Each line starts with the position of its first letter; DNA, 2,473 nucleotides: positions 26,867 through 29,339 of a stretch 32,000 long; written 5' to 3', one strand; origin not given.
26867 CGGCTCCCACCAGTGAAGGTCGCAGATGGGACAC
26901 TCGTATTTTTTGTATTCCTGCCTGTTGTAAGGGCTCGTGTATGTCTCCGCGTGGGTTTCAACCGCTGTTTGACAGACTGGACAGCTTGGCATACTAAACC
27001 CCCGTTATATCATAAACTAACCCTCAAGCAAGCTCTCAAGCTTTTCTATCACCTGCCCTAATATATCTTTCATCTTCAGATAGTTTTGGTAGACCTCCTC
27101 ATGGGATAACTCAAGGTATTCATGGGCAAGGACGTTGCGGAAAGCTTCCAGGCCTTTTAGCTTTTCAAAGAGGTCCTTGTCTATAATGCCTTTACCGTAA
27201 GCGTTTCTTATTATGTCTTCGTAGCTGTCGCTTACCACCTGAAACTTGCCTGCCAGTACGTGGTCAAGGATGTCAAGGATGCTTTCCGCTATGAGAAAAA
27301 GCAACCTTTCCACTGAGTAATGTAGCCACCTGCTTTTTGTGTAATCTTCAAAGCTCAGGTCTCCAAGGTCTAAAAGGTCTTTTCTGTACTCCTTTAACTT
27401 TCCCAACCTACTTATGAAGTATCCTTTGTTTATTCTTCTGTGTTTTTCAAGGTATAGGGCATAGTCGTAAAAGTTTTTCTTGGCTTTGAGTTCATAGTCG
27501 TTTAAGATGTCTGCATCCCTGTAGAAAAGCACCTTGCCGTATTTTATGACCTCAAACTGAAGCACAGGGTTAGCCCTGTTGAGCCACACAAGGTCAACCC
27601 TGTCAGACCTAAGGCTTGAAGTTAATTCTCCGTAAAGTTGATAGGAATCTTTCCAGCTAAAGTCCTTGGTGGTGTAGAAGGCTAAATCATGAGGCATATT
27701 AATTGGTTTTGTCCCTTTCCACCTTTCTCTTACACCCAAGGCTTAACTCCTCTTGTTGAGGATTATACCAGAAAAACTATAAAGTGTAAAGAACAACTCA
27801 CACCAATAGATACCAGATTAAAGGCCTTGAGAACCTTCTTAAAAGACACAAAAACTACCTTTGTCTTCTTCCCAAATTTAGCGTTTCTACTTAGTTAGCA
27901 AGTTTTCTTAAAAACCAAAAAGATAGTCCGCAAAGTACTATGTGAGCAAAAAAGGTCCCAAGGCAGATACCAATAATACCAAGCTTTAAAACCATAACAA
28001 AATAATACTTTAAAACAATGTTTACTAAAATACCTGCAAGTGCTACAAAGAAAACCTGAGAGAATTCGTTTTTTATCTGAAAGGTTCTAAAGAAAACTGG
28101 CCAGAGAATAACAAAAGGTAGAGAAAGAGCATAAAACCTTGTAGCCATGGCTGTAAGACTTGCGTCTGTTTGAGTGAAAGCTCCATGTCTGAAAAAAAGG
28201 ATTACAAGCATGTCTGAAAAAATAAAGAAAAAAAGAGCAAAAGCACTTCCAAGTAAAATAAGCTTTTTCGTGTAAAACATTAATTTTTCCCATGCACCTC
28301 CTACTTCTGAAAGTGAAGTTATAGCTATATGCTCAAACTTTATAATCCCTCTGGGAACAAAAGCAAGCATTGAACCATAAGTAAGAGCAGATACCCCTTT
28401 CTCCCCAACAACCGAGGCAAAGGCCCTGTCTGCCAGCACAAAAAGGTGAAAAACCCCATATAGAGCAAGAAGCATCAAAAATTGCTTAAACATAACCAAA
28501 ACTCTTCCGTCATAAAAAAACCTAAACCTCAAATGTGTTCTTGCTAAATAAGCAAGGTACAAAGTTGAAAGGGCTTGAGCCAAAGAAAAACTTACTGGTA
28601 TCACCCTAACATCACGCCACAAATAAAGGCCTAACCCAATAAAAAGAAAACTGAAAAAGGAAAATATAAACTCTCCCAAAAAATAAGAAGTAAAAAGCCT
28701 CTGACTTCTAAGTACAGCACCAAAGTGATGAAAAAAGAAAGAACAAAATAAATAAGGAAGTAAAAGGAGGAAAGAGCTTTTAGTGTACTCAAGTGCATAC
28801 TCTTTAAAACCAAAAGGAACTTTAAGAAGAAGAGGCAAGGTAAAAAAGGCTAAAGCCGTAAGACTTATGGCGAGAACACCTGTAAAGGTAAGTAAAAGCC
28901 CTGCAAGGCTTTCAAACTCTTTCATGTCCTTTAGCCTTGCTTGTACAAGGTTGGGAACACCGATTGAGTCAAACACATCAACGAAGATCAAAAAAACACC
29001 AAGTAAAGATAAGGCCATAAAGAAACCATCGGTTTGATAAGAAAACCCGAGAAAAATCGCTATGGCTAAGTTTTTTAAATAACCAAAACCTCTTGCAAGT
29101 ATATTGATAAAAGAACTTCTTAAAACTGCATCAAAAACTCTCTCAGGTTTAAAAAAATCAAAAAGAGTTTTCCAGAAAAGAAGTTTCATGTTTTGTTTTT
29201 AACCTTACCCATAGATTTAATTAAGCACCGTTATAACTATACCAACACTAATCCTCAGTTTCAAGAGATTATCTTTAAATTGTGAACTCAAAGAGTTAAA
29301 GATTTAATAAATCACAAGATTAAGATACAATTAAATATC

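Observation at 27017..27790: MntA-HepT collapsed into one polypeptide: degenerate nucleotidyltransferase half fused to an intact-looking HEPN RNase half, with its own strong promoter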

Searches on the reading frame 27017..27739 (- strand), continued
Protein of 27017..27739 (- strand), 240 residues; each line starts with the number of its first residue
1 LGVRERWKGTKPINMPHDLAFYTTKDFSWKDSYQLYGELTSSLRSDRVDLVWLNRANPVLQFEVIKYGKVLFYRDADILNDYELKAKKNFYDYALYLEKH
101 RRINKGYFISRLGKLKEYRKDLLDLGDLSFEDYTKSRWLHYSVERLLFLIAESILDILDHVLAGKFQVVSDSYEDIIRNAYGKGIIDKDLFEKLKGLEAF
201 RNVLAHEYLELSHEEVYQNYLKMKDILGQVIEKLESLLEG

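Call 47: find_encoding_contigs(protein=P0058, flank=1500, max_places=3)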
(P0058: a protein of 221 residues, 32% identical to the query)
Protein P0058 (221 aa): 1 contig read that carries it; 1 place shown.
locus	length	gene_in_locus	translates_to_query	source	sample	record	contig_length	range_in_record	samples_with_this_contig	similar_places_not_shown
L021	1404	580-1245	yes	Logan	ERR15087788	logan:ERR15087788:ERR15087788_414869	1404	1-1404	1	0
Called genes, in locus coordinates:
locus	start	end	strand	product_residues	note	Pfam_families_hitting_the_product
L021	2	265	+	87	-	?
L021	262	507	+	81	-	-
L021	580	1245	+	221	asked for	PF01934:HepT-like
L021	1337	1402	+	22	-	?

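Call 49: fold_search(model_id=the predicted structure, library=pdb)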
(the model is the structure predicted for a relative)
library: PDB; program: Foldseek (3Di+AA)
matches with E <= 10: 310; with E <= 0.001: 18
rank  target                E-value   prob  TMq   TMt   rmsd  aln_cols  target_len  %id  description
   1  7ae6_B                4.9e-06  1.00  0.52  0.85   1.6       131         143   24  Crystal structure of di-AMPylated HEPN(R102A) toxin (released 2020-12-30)
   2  7ae6_A                4.9e-06  1.00  0.52  0.82   1.7       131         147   23  Crystal structure of di-AMPylated HEPN(R102A) toxin (released 2020-12-30)
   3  7ae9_D                7.4e-06  1.00  0.54  0.89   1.5       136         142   23  Crystal structure of mono-AMPylated HEPN(R46E) toxin in complex with MNT antitoxin (released 2020-12-30)
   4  7ae2_A                9.0e-06  1.00  0.52  0.86   1.7       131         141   22  Crystal structure of HEPN(H107A-Y109F) toxin in complex with MNT antitoxin (released 2020-12-30)
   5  7ae8_B                9.0e-06  1.00  0.51  0.80   1.8       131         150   23  Crystal structure of HEPN(R102A) toxin (released 2020-12-30)
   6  7ae9_C                9.9e-06  1.00  0.54  0.88   1.6       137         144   23  Crystal structure of mono-AMPylated HEPN(R46E) toxin in complex with MNT antitoxin (released 2020-12-30)
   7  7ae8_D                1.6e-05  1.00  0.53  0.84   1.8       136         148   23  Crystal structure of HEPN(R102A) toxin (released 2020-12-30)
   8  7ae8_C                1.6e-05  1.00  0.53  0.88   1.7       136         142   23  Crystal structure of HEPN(R102A) toxin (released 2020-12-30)
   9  7ae8_A                1.9e-05  1.00  0.51  0.80   1.7       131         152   23  Crystal structure of HEPN(R102A) toxin (released 2020-12-30)
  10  7ae9_A                3.1e-05  1.00  0.51  0.85   1.8       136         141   20  Crystal structure of mono-AMPylated HEPN(R46E) toxin in complex with MNT antitoxin (released 2020-12-30)
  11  7ae9_B                8.0e-05  1.00  0.49  0.84   1.9       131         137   21  Crystal structure of mono-AMPylated HEPN(R46E) toxin in complex with MNT antitoxin (released 2020-12-30)
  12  1ylm_A                1.3e-04  1.00  0.49  0.80   2.2       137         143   22  Structure of Cytosolic Protein of Unknown Function YutE from Bacillus subtilis (released 2005-03-01)
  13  7bxo_G                1.5e-04  1.00  0.49  0.86   2.1       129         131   19  Crystal structure of the toxin-antitoxin with AMP-PNP (released 2020-09-30)
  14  6m6u_D                3.4e-04  1.00  0.48  0.84   2.4       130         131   22  Crystal structure the toxin-antitoxin MntA-HpeT mutant-D39ED41E (released 2020-09-30)
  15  7bxo_F                4.8e-04  1.00  0.47  0.82   2.2       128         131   22  Crystal structure of the toxin-antitoxin with AMP-PNP (released 2020-09-30)
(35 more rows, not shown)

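Call 50: predict_structure(alignment_id=A4)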
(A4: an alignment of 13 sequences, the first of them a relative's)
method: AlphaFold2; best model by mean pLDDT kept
length: 145 residues; sequences in the alignment: 13
mean_pLDDT: 88.1   pTM: 0.81
mean pLDDT of the five models: 88.1, 87.7, 86.8, 86.2, 72.1
residues with pLDDT >= 90: 96; 70-90: 34; 50-70: 11; < 50: 4
segments of 3 or more residues with pLDDT < 50: 1-3
pLDDT, mean of each block of 10 residues (from residue 1): 56 87 95 96 77 91 97 95 92 94 94 97 94 82 62
secondary structure, 60 per line:
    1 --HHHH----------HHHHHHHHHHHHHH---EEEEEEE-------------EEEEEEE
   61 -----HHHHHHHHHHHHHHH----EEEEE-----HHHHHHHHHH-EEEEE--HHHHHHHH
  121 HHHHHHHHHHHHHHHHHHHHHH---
elements in order: H3-6 H17-30 E34-40 E54-60 H66-80 E85-89 H95-104 E106-110 H113-142

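Call 51: find_encoding_contigs(protein=P0026, flank=2000, max_places=3)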
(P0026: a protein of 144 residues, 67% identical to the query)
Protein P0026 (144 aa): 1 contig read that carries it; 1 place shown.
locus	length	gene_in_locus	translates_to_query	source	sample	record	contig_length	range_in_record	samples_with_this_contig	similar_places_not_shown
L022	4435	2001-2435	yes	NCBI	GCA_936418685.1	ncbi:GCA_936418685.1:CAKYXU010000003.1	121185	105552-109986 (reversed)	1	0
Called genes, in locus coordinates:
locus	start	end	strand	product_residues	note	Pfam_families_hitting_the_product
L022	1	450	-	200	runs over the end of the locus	PF02142:MGS, PF01808:AICARFT_IMPCHas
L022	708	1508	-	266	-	PF20582:UPF0758_N, PF04002:RadC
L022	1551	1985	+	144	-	PF07963:N_methyl, PF08334:T2SSG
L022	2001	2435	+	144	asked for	PF18765:Polbeta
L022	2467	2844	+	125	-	PF01934:HepT-like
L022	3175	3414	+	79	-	PF07963:N_methyl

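Call 52: find_encoding_contigs(protein=P0187, flank=10000, max_places=3)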
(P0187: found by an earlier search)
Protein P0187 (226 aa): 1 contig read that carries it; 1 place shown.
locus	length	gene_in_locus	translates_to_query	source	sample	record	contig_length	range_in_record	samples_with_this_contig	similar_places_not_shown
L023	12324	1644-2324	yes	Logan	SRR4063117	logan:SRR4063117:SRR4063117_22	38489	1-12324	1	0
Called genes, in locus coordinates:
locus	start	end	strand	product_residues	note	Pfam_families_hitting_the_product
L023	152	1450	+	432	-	PF03023:MurJ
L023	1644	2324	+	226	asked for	PF18765:Polbeta, PF01934:HepT-like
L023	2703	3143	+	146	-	PF08242:Methyltransf_12 (weak), PF13489:Methyltransf_23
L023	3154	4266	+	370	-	PF02350:Epimerase_2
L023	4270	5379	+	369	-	-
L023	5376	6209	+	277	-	PF00535:Glycos_transf_2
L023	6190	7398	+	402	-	-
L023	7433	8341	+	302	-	PF00535:Glycos_transf_2, PF13641:Glyco_tranf_2_3, PF13632:Glyco_trans_2_3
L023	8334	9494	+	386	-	PF00534:Glycos_transf_1, PF13692:Glyco_trans_1_4, PF13524:Glyco_trans_1_2 (weak)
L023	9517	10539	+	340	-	PF00288:GHMP_kinases_N, PF08544:GHMP_kinases_C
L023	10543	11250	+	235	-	PF00483:NTP_transferase, PF12804:NTP_transf_3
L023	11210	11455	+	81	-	-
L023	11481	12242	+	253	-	PF02706:Wzz, PF13807:GNVR (weak)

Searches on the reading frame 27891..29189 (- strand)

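Call 6: search_protein_families(library=pfam, proteins=[window:27891-29189:-], max_evalue=0.01)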
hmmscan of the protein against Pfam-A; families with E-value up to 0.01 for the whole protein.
window:27891-29189:- (432 aa): 1 family
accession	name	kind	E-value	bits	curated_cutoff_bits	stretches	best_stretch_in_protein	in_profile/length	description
PF03023.19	MurJ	-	1.1e-22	80.8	27.4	1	43-429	1-401/451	Lipid II flippase MurJ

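Call 7: search_protein_families(library=ncbifam, proteins=[window:27891-29189:-], max_evalue=0.01)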
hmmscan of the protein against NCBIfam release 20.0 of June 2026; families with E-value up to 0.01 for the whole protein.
window:27891-29189:- (432 aa): 2 families
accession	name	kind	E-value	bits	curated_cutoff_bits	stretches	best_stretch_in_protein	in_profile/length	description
TIGR01695.1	murJ_mviN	equivalog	1.5e-24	86.6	235.55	1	26-429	10-428/506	murein biosynthesis integral membrane protein MurJ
TIGR00797.1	matE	subfamily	9.9e-07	28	147.4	1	248-429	10-194/396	MATE family efflux transporter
